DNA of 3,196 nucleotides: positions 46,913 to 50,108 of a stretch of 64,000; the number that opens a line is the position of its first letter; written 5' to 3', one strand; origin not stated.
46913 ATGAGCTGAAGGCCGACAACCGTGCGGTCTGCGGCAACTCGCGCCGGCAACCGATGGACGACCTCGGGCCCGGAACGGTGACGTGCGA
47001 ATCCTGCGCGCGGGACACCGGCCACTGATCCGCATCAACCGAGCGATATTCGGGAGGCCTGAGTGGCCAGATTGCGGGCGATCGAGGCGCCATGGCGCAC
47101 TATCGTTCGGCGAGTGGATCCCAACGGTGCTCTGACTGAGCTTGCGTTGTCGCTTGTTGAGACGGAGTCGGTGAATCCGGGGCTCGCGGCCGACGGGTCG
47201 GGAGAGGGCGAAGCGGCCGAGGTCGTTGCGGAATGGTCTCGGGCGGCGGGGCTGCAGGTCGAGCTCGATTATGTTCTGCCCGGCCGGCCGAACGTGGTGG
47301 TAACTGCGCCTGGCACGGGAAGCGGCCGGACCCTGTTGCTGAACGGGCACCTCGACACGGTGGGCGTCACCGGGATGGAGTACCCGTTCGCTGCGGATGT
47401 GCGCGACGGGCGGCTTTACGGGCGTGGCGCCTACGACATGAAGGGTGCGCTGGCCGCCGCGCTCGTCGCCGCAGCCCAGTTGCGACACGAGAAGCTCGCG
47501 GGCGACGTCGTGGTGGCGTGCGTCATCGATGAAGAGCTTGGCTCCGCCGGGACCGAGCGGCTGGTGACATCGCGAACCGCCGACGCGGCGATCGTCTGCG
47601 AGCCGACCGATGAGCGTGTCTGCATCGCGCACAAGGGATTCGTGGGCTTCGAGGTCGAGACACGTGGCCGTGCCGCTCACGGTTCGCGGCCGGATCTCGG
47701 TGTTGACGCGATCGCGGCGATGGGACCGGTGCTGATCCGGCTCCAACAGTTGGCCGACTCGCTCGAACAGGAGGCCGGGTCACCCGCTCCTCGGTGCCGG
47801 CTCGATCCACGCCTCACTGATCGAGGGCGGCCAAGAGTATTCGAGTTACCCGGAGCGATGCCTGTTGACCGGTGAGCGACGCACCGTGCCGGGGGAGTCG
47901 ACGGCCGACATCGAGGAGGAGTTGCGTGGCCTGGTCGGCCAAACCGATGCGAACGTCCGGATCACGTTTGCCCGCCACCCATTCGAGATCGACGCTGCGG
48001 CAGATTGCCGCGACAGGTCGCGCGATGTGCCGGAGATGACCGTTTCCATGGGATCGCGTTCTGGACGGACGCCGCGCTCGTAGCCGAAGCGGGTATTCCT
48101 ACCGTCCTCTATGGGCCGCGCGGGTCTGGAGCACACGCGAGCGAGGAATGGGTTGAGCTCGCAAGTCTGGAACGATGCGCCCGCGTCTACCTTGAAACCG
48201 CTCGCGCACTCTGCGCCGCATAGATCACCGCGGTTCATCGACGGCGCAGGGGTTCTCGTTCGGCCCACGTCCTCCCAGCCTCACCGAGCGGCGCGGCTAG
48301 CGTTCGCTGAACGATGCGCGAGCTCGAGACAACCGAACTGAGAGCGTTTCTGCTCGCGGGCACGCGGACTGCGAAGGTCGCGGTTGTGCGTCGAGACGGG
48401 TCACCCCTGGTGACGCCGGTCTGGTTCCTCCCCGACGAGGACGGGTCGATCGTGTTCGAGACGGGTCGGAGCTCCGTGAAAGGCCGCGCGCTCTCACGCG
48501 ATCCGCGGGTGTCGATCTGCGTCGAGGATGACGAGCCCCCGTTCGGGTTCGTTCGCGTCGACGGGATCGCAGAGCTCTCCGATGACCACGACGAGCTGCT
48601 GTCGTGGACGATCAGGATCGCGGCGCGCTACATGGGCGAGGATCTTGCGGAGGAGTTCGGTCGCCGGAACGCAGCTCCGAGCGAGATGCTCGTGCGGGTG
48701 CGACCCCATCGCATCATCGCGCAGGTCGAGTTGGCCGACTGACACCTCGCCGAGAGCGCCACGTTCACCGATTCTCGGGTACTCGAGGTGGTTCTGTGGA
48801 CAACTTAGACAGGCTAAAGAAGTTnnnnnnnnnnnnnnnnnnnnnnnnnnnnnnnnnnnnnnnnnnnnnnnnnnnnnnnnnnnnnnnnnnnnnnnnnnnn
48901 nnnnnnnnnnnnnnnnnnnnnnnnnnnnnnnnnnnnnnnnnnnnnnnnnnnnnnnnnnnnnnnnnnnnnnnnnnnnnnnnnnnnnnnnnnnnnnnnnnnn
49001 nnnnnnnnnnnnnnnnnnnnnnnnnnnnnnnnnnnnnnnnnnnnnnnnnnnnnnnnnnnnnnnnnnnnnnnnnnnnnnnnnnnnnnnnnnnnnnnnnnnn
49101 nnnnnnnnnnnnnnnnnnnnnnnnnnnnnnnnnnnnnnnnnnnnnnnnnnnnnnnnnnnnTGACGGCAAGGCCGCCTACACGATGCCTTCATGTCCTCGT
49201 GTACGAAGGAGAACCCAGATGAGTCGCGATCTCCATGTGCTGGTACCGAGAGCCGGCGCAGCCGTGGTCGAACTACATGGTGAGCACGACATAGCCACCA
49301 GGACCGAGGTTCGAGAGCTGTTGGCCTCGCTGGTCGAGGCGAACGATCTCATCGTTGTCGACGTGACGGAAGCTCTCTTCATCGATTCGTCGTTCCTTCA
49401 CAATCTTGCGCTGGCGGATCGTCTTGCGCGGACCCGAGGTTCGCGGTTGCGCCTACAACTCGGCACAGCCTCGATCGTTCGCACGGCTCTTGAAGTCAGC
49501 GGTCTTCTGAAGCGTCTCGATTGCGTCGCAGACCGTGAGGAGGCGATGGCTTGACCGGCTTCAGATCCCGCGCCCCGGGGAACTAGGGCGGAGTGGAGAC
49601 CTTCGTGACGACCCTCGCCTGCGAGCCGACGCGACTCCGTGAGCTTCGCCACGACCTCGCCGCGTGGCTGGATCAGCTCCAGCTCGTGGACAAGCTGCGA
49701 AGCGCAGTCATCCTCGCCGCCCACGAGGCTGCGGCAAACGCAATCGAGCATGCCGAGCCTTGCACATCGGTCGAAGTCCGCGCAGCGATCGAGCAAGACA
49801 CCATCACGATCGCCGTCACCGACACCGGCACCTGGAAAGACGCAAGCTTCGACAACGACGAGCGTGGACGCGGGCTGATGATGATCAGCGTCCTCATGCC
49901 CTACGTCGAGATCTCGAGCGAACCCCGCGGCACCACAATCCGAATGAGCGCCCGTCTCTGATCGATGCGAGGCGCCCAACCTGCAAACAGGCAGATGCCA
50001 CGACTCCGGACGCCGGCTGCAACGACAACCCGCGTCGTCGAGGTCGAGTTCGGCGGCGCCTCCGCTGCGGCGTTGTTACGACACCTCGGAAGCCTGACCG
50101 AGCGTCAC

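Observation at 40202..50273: Sigma-less partner-switching cassette (wHTH - STAS - RsbW-like kinase - small ORF) present twice in inverted orientation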

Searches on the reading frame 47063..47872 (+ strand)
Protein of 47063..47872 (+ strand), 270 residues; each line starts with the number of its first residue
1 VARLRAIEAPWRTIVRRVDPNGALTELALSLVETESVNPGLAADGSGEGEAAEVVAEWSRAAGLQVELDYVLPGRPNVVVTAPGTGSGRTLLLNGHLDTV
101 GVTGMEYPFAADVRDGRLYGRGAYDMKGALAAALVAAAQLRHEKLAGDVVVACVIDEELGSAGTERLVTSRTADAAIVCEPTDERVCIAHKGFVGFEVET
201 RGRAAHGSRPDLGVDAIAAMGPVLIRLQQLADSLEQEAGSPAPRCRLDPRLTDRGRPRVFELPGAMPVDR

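Call 34: search_protein_families(library=pfam, max_evalue=0.001, proteins=[window:47063-47872:+])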
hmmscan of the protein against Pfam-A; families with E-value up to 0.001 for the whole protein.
window:47063-47872:+ (270 aa): 4 families
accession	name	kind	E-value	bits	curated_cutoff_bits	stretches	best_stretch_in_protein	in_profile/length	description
PF01546.33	Peptidase_M20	-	6.2e-22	79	24.6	1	92-211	1-113/206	Peptidase family M20/M25/M40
PF04389.22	Peptidase_M28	-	2.2e-08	34.5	21.3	1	77-174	1-83/193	Peptidase family M28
PF07687.19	M20_dimer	-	3.5e-08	33.8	21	1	188-235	1-48/107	Peptidase dimerisation domain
PF05343.19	Peptidase_M42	-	0.00021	20.9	23.2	0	123-180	132-189/292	M42 glutamyl aminopeptidase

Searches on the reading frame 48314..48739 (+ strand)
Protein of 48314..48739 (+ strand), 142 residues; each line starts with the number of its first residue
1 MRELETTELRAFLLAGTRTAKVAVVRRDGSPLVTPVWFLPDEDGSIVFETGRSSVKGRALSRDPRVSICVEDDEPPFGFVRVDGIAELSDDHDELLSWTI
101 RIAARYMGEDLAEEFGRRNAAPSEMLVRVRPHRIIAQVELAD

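Call 81: search_protein_families(library=pfam, max_evalue=0.001, proteins=[window:48314-48739:+])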
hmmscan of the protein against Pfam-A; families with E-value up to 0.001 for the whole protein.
window:48314-48739:+ (142 aa): 2 families
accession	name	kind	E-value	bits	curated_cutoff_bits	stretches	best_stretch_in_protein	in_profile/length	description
PF01243.27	PNPOx_N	-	1.9e-17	64.2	28.1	1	7-134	3-116/120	Pyridoxamine 5'-phosphate oxidase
PF12900.13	Pyridox_ox_2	-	3.9e-06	27.3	27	1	13-136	8-138/140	Pyridoxamine 5'-phosphate oxidase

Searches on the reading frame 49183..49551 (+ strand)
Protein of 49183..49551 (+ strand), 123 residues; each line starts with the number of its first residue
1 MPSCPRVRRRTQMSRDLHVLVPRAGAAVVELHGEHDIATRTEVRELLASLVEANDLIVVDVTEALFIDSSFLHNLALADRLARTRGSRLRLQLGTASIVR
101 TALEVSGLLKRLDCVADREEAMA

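Call 3: search_protein_families(library=pfam, max_evalue=0.01, proteins=[window:49183-49551:+])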
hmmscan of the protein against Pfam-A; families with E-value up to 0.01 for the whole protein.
seq(123 aa): 2 families
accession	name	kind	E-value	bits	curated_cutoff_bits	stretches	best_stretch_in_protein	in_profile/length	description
PF13466.11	STAS_2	-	1.3e-09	38.5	29.2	1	29-108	1-79/80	STAS domain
PF01740.26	STAS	-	1.4e-06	28.5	22.6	1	25-121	9-106/106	STAS domain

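Call 29: search_protein_families(library=ncbifam, max_evalue=0.01, proteins=[window:49219-49551:+])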
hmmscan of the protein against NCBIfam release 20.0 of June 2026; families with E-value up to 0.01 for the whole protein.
seq(111 aa): 2 families
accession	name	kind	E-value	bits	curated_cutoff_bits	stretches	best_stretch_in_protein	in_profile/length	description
TIGR00377.1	ant_ant_sig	superfamily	2.4e-09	37.1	53.45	1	13-106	12-106/108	anti-sigma factor antagonist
TIGR02886.1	spore_II_AA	equivalog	3.1e-07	30.3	114.75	1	15-110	10-106/106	anti-sigma F factor antagonist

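Call 41: search_solved_structures(query=window:49219-49551:+, max_evalue=1, show_alignments=2)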
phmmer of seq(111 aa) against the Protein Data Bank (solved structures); distinct sequences matched with E-value up to 1: 7.
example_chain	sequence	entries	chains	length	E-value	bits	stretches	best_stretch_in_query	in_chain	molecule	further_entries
1th8_B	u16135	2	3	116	0.011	19.3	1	13-109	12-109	Anti-sigma F factor antagonist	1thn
4hyl_A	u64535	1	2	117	0.011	19.3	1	12-110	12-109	Stage II sporulation protein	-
1tid_B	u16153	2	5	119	0.031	17.8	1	13-109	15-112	Anti-sigma F factor antagonist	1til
1sbo_A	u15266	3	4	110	0.049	17.1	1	9-89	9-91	Putative anti-sigma factor antagonist TM1442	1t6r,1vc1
8ih8_A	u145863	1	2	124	0.11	16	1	10-99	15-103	Anti-sigma-F factor antagonist RsfB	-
6m36_B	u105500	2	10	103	0.43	14.1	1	17-102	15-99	Anti-sigma-B factor antagonist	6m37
4qtp_A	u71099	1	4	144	0.97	13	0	11-77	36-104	Anti-sigma factor antagonist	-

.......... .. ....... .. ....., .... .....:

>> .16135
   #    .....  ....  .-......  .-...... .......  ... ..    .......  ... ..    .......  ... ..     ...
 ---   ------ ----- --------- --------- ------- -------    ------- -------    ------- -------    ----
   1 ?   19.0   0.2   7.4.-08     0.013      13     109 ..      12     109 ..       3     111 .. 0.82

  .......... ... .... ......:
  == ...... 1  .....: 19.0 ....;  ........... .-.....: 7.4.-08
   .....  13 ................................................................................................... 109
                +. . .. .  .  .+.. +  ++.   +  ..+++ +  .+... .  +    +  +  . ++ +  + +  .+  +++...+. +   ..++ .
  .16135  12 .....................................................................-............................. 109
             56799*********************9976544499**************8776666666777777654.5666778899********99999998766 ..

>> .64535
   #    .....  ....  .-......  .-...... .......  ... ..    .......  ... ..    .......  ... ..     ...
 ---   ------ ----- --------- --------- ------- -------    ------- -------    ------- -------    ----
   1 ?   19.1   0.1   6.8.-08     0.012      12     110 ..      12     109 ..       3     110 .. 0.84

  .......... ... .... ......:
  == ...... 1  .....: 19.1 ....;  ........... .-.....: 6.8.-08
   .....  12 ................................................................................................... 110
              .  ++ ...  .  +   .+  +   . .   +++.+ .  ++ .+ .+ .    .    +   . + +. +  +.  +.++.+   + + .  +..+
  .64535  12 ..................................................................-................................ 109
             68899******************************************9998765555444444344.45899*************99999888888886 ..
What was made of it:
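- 49219..49554 (+): STAS_B, 111 aa, RsbV/SpoIIAA-like, phospho-acceptor Ser57 in FIDSS. Ser aligns with the SpoIIAA DSS serine (call 41).
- On RsbV/SpoIIAA anti-sigma-factor antagonists: FIDSS Ser57 aligns with the FMDSS serine of SpoIIAA (call 41).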

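Call 92: search_protein_families(library=padloc, max_evalue=0.01, proteins=[window:49219-49551:+])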
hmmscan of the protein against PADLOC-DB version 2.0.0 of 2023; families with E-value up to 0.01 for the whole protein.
window:49219-49551:+ (111 aa): 0 families

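Call 110: search_protein_families(library=pfam, alignment_id=A6, max_evalue=0.001)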
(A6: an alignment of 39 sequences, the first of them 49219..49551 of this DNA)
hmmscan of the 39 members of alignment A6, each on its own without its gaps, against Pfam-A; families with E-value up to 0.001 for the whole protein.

A. member 1, window:49219-49551:+ (111 aa): 2 families
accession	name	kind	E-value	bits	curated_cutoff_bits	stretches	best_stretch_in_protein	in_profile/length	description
PF13466.11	STAS_2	-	1e-09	38.9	29.2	1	17-96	1-79/80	STAS domain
PF01740.26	STAS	-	1e-06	28.9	22.6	1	13-109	9-106/106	STAS domain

B. families by the number of members that match (of 39 scanned): 2 families
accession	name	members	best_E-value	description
PF01740.26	STAS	39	1.4e-18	STAS domain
PF13466.11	STAS_2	39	4.9e-18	STAS domain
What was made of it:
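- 49219..49554 (+): Pfam STAS/STAS_2 (calls 3, 110).
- On RsbV/SpoIIAA anti-sigma-factor antagonists: Pfam STAS and STAS_2 above their cut-offs for both copies (calls 3, 110).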

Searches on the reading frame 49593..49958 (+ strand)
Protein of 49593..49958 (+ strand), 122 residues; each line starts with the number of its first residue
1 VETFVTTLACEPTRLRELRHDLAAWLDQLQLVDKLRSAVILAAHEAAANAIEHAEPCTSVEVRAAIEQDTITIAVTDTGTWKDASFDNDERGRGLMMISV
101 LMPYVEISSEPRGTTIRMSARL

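Call 3: search_protein_families(library=pfam, max_evalue=0.01, proteins=[window:49593-49958:+])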
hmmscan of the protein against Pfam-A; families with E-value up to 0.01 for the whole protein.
seq(122 aa): 2 families
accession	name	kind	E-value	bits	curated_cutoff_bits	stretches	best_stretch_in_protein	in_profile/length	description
PF13581.12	HATPase_c_2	-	1.9e-24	86.5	27.4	1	11-119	4-126/127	Histidine kinase-like ATPase domain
PF02518.31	HATPase_c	-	2.9e-05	24.9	26.4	1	42-118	9-105/111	Histidine kinase-, DNA gyrase B-, and HSP90-like ATPase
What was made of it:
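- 49593..49961 (+): Kinase_B, 122 aa, RsbW-type HATPase_c_2 serine kinase. Pfam HATPase_c_2 E 1.9e-24 (call 3).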

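Call 22: list_cluster_members(proteins=[window:49593-49958:+, window:49219-49551:+, window:49965-50270:+, window:48314-48739:+, window:40613-40945:-, window:38183-38539:-, P0001])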
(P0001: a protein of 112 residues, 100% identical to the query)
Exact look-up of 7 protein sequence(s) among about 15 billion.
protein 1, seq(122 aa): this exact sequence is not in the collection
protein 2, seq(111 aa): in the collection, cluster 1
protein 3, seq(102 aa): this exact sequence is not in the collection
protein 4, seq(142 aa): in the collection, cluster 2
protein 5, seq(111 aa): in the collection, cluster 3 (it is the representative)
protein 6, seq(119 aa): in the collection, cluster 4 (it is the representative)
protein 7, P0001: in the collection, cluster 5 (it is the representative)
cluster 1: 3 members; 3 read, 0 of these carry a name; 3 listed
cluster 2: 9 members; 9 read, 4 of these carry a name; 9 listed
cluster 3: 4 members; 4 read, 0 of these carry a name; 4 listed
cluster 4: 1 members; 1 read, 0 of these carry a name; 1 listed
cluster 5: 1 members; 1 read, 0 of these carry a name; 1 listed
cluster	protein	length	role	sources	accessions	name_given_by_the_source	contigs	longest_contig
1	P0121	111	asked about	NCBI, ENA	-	-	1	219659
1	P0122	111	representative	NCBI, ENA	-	-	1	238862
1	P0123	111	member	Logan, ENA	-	-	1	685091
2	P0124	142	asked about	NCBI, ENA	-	-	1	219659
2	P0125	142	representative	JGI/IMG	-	PPOX class probable F420-dependent enzyme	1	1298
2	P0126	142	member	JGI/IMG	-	PPOX class probable F420-dependent enzyme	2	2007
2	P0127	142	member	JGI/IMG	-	PPOX class probable F420-dependent enzyme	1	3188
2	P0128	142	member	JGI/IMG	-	PPOX class probable F420-dependent enzyme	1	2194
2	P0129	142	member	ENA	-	-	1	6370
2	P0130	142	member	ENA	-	-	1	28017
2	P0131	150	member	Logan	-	-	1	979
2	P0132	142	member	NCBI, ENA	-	-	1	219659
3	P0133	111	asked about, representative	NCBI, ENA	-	-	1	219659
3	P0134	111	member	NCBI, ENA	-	-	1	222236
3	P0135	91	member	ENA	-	-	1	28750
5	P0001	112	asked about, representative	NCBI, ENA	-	-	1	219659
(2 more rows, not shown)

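Call 23: find_encoding_contigs(protein=P0123, flank=10000, max_places=3)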
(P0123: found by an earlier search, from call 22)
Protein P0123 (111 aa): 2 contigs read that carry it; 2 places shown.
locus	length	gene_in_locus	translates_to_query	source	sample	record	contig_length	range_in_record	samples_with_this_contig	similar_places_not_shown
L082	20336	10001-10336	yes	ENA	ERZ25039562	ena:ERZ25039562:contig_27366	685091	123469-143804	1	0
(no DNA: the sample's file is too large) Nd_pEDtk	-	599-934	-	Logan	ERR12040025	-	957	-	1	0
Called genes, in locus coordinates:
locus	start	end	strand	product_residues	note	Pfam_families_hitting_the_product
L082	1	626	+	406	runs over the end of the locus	PF01565:FAD_binding_4, PF04030:ALO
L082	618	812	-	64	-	-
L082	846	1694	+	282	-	PF00248:Aldo_ket_red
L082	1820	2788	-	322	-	-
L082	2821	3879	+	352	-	PF00723:Glyco_hydro_15, PF13424:TPR_12 (faint)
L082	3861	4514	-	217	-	PF02798:GST_N, PF13409:GST_N_2, PF13417:GST_N_3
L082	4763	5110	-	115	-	-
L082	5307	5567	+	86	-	-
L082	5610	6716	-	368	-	PF01522:Polysacc_deac_1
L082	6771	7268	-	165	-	PF06983:3-dmu-9_3-mt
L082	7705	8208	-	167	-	PF21338:Top1B_N_bact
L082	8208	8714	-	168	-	PF03167:UDG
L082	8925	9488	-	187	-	PF28474:DUF8412, PF13376:OmdA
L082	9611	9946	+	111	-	PF09339:HTH_IclR (weak), PF13412:HTH_24 (weak)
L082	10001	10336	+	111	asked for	PF01740:STAS (weak), PF13466:STAS_2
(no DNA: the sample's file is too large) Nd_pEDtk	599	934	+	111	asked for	PF01740:STAS (weak), PF13466:STAS_2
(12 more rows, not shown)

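Call 24: find_encoding_contigs(protein=P0124, flank=10000, max_places=4)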
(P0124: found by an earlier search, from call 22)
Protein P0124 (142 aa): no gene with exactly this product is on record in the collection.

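Call 29: search_protein_families(library=ncbifam, max_evalue=0.01, proteins=[window:49593-49958:+])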
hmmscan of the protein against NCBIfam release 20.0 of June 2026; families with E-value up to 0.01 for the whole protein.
seq(122 aa): 6 families
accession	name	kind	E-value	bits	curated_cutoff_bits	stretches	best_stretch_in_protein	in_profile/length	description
NF041045.1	RsbA_anti_sig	subfamily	1.1e-15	57.6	210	1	10-120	186-302/303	anti-sigma factor RsbA family regulatory protein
TIGR01925.2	spIIAB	equivalog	4.7e-07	29.8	135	1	19-121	18-135/137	anti-sigma F factor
NF003144.0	PRK04069.1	equivalog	6e-06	25.7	145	1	41-83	45-90/161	anti-sigma B factor RsbW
TIGR01924.1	rsbW_low_gc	equivalog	0.00079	18.9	155.05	0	41-89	45-92/159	anti-sigma B factor RsbW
NF052443.1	SensHisKinMctS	equivalog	0.0056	15.1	700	1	28-117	349-443/457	two-component system sensor histidine kinase MctS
TIGR02966.1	phoR_proteo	equivalog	0.0071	15.4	334.2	1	19-80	209-271/333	phosphate regulon sensor histidine kinase PhoR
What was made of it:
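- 49593..49961 (+): NCBIfam best hit is the C-terminal part of the RsbA anti-sigma family (call 29).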

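Call 42: search_solved_structures(query=window:49593-49958:+, max_evalue=1, show_alignments=3)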
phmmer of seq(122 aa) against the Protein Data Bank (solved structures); distinct sequences matched with E-value up to 1: 4.
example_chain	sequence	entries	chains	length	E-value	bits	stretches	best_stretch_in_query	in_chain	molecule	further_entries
3ke6_A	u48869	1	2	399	9.6e-06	29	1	13-122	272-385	Protein Rv1364c/MT1410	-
6m36_A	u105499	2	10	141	0.078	16.4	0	40-92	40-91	Serine-protein kinase RsbW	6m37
8sbm_A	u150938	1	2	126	0.091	16.2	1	29-84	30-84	GAF domain-containing protein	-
3exq_A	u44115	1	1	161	0.7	13.3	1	38-97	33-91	NUDIX family hydrolase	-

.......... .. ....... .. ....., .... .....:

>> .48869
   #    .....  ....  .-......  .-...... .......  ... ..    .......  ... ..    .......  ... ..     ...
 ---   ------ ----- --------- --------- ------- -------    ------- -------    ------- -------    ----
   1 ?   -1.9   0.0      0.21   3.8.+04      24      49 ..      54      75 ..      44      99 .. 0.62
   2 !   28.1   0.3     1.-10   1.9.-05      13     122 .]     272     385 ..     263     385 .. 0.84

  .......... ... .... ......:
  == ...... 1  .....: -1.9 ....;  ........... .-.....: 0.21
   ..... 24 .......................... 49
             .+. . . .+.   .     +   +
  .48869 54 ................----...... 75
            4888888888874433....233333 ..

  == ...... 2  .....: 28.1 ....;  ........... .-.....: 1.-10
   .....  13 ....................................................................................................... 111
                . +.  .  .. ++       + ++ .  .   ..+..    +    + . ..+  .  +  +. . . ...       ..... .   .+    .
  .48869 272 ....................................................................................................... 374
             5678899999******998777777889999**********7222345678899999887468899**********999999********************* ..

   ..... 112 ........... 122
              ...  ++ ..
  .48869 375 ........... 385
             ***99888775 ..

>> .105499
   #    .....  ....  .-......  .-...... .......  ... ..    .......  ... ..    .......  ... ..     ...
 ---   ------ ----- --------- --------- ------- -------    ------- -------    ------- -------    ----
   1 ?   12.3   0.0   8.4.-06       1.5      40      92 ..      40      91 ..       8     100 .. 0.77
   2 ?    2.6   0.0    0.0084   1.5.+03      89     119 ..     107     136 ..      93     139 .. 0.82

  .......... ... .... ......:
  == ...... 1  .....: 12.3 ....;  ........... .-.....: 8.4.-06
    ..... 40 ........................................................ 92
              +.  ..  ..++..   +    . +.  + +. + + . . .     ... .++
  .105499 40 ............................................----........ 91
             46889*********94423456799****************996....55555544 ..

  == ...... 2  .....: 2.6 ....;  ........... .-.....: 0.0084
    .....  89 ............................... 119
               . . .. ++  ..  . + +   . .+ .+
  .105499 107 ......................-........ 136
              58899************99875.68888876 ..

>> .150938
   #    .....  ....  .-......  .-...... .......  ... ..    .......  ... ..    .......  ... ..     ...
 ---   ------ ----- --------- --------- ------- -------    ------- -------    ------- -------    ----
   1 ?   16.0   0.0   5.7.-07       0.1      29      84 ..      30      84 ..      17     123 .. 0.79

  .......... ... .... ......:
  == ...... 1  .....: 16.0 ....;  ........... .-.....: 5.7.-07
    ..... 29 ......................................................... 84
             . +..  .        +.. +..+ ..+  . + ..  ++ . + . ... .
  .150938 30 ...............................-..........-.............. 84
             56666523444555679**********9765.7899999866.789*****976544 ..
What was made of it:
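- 49593..49961 (+): Best PDB hit is the Rv1364c kinase domain 3ke6 (call 42).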

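Call 43: find_related_loci(query=window:49593-49958:+, collection=metagenome_contigs, flank=5000)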
Query seq(122 aa) (122 aa) in metagenome_contigs; peptide patterns used: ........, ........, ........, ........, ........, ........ (x = any residue, [..] = any of these).
365 stretches matched a pattern; 16 encode a relative of the query (tblastn E <= 1e-3); 16 distinct loci.
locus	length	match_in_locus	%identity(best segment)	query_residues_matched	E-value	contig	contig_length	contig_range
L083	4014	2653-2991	37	7-118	4e-15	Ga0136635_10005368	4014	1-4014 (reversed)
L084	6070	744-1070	35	15-122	9e-12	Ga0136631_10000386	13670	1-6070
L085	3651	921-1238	34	18-122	3e-11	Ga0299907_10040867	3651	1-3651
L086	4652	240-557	35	18-122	2e-11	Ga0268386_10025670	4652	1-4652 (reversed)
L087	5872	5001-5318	34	18-122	2e-10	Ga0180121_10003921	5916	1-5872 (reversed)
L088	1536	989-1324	33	13-122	3e-10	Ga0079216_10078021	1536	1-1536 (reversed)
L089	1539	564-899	33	13-122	4e-10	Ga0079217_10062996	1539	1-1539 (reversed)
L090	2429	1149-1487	32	7-118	2e-9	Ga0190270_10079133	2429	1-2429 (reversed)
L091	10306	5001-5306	33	18-118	6e-9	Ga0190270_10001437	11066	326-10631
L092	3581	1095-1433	28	12-116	6e-9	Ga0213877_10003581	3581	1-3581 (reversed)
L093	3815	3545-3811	38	5-97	1e-8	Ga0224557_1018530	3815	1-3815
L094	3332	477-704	36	41-115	3e-8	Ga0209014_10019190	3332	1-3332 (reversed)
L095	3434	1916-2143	36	41-115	2e-8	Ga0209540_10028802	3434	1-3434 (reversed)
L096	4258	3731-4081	31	7-122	5e-8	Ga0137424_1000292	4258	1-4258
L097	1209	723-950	33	41-115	7e-7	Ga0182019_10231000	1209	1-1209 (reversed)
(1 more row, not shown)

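Call 92: search_protein_families(library=padloc, max_evalue=0.01, proteins=[window:49593-49958:+])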
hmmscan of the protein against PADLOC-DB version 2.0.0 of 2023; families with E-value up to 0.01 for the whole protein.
window:49593-49958:+ (122 aa): 0 families
